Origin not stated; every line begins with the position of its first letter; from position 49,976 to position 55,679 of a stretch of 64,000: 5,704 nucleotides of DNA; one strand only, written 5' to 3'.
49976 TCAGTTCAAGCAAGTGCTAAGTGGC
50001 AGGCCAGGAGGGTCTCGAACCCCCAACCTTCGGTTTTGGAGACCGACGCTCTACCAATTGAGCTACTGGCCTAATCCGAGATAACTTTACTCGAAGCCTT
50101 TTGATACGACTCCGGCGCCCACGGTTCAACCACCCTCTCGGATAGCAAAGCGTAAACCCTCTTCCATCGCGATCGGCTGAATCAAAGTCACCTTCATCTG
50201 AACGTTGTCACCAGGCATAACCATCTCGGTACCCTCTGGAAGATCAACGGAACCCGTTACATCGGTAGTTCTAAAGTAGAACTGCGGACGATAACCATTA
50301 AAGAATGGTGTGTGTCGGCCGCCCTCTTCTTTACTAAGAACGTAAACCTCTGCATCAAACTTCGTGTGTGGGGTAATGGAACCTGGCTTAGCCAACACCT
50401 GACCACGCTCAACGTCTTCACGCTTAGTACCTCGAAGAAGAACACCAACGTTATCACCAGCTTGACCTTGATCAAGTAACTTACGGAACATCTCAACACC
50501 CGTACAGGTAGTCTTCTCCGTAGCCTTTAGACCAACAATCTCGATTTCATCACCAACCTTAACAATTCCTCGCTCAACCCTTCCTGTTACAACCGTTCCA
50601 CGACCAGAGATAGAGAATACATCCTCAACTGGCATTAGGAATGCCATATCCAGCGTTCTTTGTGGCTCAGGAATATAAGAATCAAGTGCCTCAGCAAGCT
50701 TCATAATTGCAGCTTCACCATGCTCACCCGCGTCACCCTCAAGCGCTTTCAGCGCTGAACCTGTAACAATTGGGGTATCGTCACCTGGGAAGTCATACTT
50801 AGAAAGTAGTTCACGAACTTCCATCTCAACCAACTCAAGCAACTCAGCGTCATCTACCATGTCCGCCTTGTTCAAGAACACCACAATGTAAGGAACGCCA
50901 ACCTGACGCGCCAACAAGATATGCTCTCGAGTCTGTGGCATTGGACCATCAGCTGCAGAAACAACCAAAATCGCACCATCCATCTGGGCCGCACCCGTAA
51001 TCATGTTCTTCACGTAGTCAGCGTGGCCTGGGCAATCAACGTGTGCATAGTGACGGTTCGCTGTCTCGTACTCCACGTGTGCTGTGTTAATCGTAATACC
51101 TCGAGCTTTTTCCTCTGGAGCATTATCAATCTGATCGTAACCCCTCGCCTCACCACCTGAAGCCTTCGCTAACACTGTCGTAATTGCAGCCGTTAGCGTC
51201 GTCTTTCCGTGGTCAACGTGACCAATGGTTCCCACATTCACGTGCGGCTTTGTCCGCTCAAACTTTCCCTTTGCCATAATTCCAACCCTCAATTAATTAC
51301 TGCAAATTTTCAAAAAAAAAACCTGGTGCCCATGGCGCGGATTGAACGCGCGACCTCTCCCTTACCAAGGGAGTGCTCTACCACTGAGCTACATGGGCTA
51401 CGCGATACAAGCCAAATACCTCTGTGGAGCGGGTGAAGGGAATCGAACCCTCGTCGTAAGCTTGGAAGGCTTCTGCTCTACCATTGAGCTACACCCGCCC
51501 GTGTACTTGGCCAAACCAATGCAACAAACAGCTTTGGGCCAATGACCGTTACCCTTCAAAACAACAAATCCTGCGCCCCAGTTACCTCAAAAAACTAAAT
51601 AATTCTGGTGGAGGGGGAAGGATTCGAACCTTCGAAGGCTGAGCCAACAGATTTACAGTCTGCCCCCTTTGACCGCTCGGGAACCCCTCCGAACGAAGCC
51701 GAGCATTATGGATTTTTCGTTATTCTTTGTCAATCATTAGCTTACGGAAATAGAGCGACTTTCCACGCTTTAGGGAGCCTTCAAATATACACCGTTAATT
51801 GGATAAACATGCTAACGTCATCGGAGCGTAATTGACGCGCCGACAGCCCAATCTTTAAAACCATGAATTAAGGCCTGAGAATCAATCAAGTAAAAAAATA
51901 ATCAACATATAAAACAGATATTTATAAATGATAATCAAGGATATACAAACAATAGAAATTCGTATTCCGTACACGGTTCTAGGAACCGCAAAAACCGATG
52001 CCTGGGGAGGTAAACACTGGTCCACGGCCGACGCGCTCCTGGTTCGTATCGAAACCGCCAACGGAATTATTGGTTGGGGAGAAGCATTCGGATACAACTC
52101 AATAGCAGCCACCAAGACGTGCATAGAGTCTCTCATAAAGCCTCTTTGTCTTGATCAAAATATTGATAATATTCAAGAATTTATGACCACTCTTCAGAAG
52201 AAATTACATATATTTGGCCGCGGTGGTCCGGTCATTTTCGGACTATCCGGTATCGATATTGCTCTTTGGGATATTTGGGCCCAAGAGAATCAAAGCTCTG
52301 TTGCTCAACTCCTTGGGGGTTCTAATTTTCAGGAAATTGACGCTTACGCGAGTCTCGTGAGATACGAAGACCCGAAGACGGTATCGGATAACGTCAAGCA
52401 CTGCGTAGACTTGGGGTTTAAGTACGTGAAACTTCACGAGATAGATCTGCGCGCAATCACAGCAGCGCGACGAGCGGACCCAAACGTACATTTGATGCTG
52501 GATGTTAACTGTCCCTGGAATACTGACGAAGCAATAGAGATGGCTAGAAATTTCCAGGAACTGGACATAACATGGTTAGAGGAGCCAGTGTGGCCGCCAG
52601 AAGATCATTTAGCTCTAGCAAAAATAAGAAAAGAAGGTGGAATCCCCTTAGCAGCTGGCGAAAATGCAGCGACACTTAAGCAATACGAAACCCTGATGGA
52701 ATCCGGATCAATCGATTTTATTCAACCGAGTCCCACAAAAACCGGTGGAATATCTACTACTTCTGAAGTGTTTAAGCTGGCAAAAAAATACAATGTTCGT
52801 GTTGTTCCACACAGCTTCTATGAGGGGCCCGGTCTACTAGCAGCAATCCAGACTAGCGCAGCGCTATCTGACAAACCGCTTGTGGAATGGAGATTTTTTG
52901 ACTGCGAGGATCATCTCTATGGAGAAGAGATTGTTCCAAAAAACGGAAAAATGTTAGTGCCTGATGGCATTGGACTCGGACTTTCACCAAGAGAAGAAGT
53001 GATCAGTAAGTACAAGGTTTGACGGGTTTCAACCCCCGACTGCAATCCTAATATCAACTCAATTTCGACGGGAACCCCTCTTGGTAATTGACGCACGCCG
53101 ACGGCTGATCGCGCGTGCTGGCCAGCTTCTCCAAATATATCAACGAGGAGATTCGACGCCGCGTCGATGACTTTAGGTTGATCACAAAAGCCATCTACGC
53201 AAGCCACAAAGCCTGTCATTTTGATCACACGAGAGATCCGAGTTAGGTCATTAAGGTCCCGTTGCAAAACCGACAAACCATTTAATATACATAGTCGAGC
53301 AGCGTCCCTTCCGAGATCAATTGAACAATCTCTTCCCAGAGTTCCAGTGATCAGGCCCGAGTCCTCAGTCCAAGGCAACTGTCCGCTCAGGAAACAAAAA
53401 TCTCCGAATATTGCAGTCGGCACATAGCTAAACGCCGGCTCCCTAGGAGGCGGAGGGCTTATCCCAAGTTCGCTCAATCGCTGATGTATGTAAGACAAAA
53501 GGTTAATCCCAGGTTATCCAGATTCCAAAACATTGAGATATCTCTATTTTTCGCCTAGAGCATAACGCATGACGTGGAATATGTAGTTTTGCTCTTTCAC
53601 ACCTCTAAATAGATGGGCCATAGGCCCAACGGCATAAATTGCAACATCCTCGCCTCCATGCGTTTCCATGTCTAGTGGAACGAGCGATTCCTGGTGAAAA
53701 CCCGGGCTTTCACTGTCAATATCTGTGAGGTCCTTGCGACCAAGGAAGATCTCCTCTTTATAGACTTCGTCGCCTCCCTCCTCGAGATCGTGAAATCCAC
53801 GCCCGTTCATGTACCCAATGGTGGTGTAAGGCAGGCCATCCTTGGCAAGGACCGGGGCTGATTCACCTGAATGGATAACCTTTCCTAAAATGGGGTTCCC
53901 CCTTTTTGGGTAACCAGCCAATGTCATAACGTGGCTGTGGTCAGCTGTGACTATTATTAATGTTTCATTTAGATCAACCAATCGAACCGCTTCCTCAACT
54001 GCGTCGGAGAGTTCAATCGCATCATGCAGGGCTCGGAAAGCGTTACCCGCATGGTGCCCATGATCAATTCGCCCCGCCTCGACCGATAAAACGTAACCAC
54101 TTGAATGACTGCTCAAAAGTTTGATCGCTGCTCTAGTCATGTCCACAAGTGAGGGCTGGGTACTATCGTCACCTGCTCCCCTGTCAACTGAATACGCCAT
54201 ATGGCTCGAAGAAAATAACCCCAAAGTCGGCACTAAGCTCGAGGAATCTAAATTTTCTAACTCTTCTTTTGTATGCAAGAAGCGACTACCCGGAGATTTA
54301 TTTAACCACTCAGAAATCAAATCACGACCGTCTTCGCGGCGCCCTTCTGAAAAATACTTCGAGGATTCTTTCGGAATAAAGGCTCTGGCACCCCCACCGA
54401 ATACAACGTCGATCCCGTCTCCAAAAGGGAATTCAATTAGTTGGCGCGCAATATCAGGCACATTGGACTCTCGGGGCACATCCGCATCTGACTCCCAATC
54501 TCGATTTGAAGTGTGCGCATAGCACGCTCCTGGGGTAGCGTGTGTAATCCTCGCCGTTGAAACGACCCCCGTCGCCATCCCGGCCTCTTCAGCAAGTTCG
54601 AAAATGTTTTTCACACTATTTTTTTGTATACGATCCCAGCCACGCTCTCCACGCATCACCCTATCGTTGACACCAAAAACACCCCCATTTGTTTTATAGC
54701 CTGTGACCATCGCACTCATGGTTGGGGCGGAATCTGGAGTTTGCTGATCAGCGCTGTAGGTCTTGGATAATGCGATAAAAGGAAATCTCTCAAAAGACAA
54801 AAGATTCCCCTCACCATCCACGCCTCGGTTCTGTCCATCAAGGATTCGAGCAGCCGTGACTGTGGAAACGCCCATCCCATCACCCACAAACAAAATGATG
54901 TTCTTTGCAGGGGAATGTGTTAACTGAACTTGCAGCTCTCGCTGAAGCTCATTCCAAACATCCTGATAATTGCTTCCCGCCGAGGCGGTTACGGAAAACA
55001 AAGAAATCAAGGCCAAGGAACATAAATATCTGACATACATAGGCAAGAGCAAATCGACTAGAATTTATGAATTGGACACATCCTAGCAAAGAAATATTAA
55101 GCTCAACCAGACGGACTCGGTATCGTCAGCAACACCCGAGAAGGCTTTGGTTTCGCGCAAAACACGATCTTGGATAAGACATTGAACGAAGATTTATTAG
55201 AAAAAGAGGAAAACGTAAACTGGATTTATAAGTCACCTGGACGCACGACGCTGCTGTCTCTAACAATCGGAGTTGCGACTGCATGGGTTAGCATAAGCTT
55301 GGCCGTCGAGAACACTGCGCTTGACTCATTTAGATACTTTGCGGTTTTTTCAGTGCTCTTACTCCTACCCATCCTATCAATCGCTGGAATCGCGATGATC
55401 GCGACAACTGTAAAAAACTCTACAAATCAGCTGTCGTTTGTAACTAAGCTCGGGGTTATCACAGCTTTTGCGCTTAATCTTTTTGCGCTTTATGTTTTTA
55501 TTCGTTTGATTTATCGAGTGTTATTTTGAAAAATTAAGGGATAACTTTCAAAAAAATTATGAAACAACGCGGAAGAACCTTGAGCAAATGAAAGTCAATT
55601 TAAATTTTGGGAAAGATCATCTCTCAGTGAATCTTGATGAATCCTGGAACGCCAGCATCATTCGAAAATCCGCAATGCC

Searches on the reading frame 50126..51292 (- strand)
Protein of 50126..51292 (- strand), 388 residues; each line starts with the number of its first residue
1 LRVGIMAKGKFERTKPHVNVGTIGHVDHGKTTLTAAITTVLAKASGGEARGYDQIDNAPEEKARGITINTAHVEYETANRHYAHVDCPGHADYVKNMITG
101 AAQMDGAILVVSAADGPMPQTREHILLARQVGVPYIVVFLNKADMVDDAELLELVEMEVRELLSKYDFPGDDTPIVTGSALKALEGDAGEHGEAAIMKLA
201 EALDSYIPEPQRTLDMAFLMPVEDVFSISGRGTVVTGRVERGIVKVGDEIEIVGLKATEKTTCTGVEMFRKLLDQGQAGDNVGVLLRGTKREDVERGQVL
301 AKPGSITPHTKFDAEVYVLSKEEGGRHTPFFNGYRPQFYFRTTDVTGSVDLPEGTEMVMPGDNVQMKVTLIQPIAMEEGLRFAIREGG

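Call 3: search_protein_families(library=pfam, proteins=[window:50126-51292:-])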
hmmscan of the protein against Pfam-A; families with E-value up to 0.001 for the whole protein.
window:50126-51292:- (388 aa): 4 families
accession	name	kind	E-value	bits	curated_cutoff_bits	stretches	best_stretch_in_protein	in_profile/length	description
PF00009.33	GTP_EFTU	-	4.9e-66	222.3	26.5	1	15-208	1-187/188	Elongation factor Tu GTP binding domain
PF03143.23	GTP_EFTU_D3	-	1.8e-34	118.7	27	1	305-388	1-94/106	Elongation factor Tu C-terminal domain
PF03144.31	GTP_EFTU_D2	-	3.2e-20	72.8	30.3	1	232-301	1-73/73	Elongation factor Tu domain 2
PF01926.29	MMR_HSR1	-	0.00014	22.4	21.9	1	20-139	2-111/113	50S ribosome-binding GTPase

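Call 4: search_protein_families(library=ncbifam, proteins=[window:50126-51292:-])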
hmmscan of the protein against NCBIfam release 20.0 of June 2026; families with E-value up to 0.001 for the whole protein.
window:50126-51292:- (388 aa): 36 families (the best 25 are shown)
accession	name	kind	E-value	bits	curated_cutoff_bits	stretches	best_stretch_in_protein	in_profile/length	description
NF009372.0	PRK12735.1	subfamily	2.6e-232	770.6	479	1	6-388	1-383/396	elongation factor Tu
NF000766.0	PRK00049.1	subfamily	1.9e-228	757.9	449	1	6-388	1-383/396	elongation factor Tu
TIGR00485.1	EF-Tu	equivalog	8.1e-225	745.9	522.4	1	6-388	1-381/394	elongation factor Tu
NF009373.0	PRK12736.1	subfamily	5.3e-221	733.3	452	1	6-388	1-381/394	elongation factor Tu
NF008969.0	PRK12317.1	subfamily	5.8e-72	242.6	502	1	13-347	3-350/426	elongation factor 1-alpha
TIGR00483.1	EF-1_alpha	equivalog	7.5e-60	202.6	540.1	1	13-346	3-350/427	translation elongation factor EF-1 subunit alpha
TIGR00475.1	selB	equivalog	2.5e-56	191.6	242.25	1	18-306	1-263/581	selenocysteine-specific translation elongation factor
TIGR03680.1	eif2g_arch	equivalog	8.1e-38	130.7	514.5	1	15-323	3-334/407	translation initiation factor IF-2 subunit gamma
NF003077.0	PRK04000.1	equivalog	6.5e-37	127.7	315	1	12-333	4-348/412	translation initiation factor IF-2 subunit gamma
NF004035.0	PRK05506.1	subfamily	6.7e-31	107.2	715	1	55-321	79-342/632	bifunctional sulfate adenylyltransferase subunit 1/adenylylsulfate kinase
TIGR01394.1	TypA_BipA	equivalog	7.5e-31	107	757.3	1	19-280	3-268/594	translational GTPase TypA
TIGR02034.1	CysN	subfamily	5.3e-29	101.5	336.1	1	56-321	56-318/406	sulfate adenylyltransferase, large subunit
NF003478.0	PRK05124.1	equivalog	4.3e-27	94.8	590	1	59-320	86-344/475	sulfate adenylyltransferase subunit CysN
NF007583.0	PRK10218.1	equivalog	6.9e-24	83.8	1260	1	19-257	7-244/607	ribosome-dependent GTPase TypA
NF012153.1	tet_protect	equivalog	2.5e-22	78.9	775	1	18-165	1-147/614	tetracycline resistance ribosomal protection protein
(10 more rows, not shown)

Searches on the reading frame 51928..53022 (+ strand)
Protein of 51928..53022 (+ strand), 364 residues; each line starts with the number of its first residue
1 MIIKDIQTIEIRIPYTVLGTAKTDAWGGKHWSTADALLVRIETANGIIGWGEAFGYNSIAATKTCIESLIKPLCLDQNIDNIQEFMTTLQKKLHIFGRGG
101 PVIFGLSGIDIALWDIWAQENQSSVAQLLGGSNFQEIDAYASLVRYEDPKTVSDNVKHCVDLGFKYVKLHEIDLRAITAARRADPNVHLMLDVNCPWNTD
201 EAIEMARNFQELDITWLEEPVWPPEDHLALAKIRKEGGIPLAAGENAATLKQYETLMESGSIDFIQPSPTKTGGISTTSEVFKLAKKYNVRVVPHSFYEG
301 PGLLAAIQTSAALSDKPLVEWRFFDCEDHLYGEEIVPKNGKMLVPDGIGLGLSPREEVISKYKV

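Call 3: search_protein_families(library=pfam, proteins=[window:51928-53022:+])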
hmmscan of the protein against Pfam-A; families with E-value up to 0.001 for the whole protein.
window:51928-53022:+ (364 aa): 2 families
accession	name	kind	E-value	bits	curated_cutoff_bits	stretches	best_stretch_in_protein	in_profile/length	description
PF13378.12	MR_MLE_C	-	1.8e-50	172.2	29.4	1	155-357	5-218/219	Enolase C-terminal domain-like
PF02746.21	MR_MLE_N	-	1.4e-14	54.8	22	1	32-130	24-117/117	Mandelate racemase / muconate lactonizing enzyme, N-terminal domain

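Call 4: search_protein_families(library=ncbifam, proteins=[window:51928-53022:+])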
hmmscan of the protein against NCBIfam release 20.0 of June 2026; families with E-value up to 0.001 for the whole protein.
window:51928-53022:+ (364 aa): 18 families
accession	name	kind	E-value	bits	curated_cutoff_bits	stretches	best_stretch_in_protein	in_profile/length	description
NF040866.1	AraD_Arch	equivalog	4.6e-54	183.8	650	1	34-364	32-371/372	arabinonate dehydratase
NF010624.0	PRK14017.1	equivalog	3.1e-40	138.5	311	1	37-313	16-303/382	galactonate dehydratase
NF047820.1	TalGalacDh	equivalog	1.2e-39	136.4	500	1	21-358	23-360/371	L-talarate/galactarate dehydratase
NF040790.2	glucon_galact_dh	equivalog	4.8e-34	117.8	750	1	28-364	18-371/390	bifunctional D-gluconate/D-galactonate dehydratase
NF043051.1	ManoateDhtManD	equivalog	9e-34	117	550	2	183-363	202-384/403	D-mannonate dehydratase ManD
NF011654.0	PRK15072.1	subfamily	1.2e-30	106.7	430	2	184-363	204-385/404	D-galactonate dehydratase family protein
TIGR02534.1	mucon_cyclo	subfamily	5.9e-28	98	334.95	1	35-362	28-365/368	muconate/chloromuconate family cycloisomerase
NF011968.0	PRK15440.1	equivalog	1.2e-27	96.9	393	1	35-351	58-380/395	L-rhamnonate dehydratase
NF042940.1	racemase_DgcA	equivalog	1.6e-18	67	400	1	32-292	22-266/323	N-acetyl-D-Glu racemase DgcA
NF043002.1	HProlDhtase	equivalog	7.9e-18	64.4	500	1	25-360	21-360/366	cis-3-hydroxy-L-proline dehydratase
TIGR01928.1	menC_lowGC_arch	equivalog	8.8e-17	61.1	200.65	1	34-299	21-285/325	o-succinylbenzoate synthase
NF041118.1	A_G_epim_Thtga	equivalog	5.1e-15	55.4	500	1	33-292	28-287/341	L-Ala-D/L-Glu epimerase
NF011708.0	PRK15129.1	equivalog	1.4e-12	47.3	343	1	34-289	27-268/321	L-Ala-D/L-Glu epimerase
TIGR03247.1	glucar-dehydr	equivalog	1.1e-08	34.2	828.7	1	171-357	210-400/441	glucarate dehydratase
NF003473.0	PRK05105.1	equivalog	3.1e-08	33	236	1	101-296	91-272/331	o-succinylbenzoate synthase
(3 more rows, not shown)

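Call 27: search_solved_structures(query=window:51928-53022:+, show_alignments=0)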
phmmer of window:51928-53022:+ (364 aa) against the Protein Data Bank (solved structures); distinct sequences matched with E-value up to 0.001: 173 (the best 60 are shown).
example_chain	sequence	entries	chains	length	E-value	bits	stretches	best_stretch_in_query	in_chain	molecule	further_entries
4ggb_A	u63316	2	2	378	1.1e-35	126.4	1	37-363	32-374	Putative uncharacterized protein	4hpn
3sjn_A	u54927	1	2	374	8.1e-34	120.3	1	30-364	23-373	Mandelate racemase/muconate lactonizing protein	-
5olc_A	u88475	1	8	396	2.8e-32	115.3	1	30-317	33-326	Galactonate dehydratase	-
3bjs_A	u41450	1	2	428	2.2e-31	112.3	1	19-363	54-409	Mandelate racemase/muconate lactonizing enzyme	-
5xd7_A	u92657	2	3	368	9.2e-31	110.3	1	3-308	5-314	3,6-anhydro-alpha-L-galactonate cycloisomerase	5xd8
2ovl_A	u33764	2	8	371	7.3e-30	107.3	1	6-299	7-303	Putative racemase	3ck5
5xd9_A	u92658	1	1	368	7.3e-30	107.3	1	3-300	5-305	3,6-anhydro-alpha-L-galactonate cycloisomerase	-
2nql_A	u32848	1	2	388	5.8e-28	101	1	36-359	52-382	Isomerase/lactonizing enzyme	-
4dn1_A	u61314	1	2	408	6.8e-28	100.8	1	36-359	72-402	Isomerase/lactonizing enzyme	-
3tj4_A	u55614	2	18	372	1.6e-27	99.6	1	28-296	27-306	Mandelate racemase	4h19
2pp0_A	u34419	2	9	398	1.3e-26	96.6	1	36-357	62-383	L-talarate/Galactarate Dehydratase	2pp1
2qq6_A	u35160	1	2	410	1.4e-26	96.5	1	169-358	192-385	Mandelate racemase/muconate lactonizing enzyme-like protein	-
2pp3_A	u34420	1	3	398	1.8e-26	96.1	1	36-357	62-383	L-talarate/galactarate dehydratase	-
2poz_A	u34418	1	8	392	8.3e-26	93.9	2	141-351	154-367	Putative dehydratase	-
3ozm_A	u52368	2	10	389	5.6e-25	91.2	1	35-353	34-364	Putative mandelate racemase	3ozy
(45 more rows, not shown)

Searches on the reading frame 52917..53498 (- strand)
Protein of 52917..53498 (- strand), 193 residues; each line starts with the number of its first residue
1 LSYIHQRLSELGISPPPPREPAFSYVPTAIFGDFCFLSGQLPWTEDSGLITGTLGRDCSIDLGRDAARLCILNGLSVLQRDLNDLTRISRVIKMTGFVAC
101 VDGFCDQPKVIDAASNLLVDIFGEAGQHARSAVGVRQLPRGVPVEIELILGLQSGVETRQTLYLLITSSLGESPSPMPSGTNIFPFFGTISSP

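Call 39: search_protein_families(library=pfam, proteins=[window:52917-53498:-], max_evalue=0.01)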
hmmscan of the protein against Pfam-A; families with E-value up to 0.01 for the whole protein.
window:52917-53498:- (193 aa): 2 families
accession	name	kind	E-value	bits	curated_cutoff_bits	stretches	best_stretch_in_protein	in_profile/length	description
PF14588.11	YjgF_endoribonc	-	1.3e-18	67.7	35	1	24-131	20-127/148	YjgF/chorismate_mutase-like, putative endoribonuclease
PF01042.26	Ribonuc_L-PSP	-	9.1e-13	48.7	27.3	1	21-149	7-118/121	Endoribonuclease L-PSP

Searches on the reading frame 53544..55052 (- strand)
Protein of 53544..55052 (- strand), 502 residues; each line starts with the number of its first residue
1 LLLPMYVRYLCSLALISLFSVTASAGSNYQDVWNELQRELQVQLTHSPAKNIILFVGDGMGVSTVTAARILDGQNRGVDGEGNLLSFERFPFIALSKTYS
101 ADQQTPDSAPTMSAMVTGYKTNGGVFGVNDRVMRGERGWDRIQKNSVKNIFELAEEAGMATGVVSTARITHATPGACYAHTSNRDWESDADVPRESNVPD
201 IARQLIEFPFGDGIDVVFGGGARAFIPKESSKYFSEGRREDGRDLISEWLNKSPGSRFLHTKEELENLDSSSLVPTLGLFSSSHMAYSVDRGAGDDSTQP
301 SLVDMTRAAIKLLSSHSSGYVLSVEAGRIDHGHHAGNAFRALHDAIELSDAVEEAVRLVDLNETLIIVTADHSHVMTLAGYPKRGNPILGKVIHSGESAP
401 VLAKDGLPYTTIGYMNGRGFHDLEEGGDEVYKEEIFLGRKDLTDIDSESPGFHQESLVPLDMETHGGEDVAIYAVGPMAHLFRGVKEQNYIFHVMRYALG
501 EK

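Call 3: search_protein_families(library=pfam, proteins=[window:53544-55052:-])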
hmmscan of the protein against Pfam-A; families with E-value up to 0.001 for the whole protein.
window:53544-55052:- (502 aa): 2 families
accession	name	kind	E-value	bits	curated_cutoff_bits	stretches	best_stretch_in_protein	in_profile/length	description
PF00245.25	Alk_phosphatase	-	2.7e-124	415.8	24.4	1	49-499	1-421/423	Alkaline phosphatase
PF01676.23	Metalloenzyme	-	0.00035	20.6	24.3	0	301-403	130-220/252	Metalloenzyme superfamily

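Call 4: search_protein_families(library=ncbifam, proteins=[window:53544-55052:-])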
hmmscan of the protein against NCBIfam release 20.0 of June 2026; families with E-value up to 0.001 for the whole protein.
window:53544-55052:- (502 aa): 1 family
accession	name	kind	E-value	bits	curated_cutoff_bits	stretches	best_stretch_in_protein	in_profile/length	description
NF007810.0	PRK10518.1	equivalog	2.8e-45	155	540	1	34-378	56-405/482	alkaline phosphatase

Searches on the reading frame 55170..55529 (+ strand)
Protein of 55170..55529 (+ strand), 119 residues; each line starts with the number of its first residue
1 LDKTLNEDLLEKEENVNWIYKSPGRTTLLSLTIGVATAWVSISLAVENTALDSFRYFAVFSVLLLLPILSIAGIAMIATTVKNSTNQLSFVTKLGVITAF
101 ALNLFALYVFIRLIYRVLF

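Call 3: search_protein_families(library=pfam, proteins=[window:55170-55529:+])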
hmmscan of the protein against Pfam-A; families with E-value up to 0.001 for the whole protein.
window:55170-55529:+ (119 aa): 0 families

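Call 4: search_protein_families(library=ncbifam, proteins=[window:55170-55529:+])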
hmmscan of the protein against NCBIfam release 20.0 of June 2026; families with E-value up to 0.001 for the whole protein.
window:55170-55529:+ (119 aa): 1 family
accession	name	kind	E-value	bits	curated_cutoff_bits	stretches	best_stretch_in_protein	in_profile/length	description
TIGR00753.1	undec_PP_bacA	equivalog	0.00039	20.2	217.5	1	58-116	183-241/255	undecaprenyl-diphosphatase UppP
